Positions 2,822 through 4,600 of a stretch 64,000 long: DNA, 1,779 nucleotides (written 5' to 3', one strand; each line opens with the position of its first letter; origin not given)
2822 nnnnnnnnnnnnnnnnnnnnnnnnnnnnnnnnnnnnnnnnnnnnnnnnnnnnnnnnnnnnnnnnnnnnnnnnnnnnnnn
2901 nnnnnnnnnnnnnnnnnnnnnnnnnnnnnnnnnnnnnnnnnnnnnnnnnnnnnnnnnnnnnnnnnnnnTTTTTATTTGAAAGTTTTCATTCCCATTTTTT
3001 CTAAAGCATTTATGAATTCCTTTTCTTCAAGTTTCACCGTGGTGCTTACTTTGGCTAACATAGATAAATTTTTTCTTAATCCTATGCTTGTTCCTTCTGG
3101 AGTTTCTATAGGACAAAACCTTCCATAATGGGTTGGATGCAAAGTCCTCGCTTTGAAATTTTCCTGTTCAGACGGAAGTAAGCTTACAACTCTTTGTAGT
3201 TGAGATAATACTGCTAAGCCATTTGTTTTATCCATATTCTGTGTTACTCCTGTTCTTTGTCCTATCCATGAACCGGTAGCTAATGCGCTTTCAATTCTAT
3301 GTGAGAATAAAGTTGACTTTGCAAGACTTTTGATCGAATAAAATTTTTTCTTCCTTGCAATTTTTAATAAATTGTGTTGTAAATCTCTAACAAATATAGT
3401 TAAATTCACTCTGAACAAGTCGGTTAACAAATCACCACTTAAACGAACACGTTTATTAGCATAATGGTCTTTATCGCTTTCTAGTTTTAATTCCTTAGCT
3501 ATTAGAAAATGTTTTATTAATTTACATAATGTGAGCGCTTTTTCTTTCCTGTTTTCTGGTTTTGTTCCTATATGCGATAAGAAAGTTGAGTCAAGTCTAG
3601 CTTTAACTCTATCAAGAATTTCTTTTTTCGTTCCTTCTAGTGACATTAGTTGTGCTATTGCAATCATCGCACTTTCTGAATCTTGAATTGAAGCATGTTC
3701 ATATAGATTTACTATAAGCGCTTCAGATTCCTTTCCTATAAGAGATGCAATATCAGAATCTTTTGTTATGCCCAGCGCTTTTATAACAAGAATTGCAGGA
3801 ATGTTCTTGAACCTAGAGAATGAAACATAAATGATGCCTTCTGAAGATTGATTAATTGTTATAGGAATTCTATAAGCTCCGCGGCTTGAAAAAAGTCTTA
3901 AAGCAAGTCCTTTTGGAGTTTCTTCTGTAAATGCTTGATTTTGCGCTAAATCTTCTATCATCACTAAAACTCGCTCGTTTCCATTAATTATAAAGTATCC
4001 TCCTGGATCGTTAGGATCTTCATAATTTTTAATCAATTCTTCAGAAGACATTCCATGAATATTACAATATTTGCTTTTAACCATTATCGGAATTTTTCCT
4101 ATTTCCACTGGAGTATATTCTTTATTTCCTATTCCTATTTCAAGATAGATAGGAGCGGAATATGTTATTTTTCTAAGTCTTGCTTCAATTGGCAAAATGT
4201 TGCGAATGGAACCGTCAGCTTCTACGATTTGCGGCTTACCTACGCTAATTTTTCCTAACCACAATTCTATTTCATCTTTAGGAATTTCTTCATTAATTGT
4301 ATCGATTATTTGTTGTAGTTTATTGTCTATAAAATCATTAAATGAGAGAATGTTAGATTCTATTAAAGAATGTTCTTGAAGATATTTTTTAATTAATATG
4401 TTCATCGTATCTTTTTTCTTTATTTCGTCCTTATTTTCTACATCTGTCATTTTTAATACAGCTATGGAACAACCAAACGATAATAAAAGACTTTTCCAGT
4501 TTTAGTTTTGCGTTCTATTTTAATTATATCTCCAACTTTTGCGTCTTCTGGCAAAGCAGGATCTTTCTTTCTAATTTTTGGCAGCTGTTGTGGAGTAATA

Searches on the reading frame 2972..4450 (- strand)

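Call 9: search_protein_families(library=pfam, proteins=[window:2972-4450:-], max_evalue=0.001)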
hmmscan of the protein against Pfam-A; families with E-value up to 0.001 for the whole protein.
window:2972-4450:- (492 aa): 3 families
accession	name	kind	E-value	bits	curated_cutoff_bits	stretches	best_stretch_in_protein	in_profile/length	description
PF04563.20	RNA_pol_Rpb2_1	-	3.1e-45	154.6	28.2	1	29-378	2-197/203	RNA polymerase beta subunit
PF04565.21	RNA_pol_Rpb2_3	-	1e-21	77.3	21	1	404-468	1-68/68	RNA polymerase Rpb2, domain 3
PF04561.19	RNA_pol_Rpb2_2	-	1e-12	48.6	21.7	1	197-336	32-190/190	RNA polymerase Rpb2, domain 2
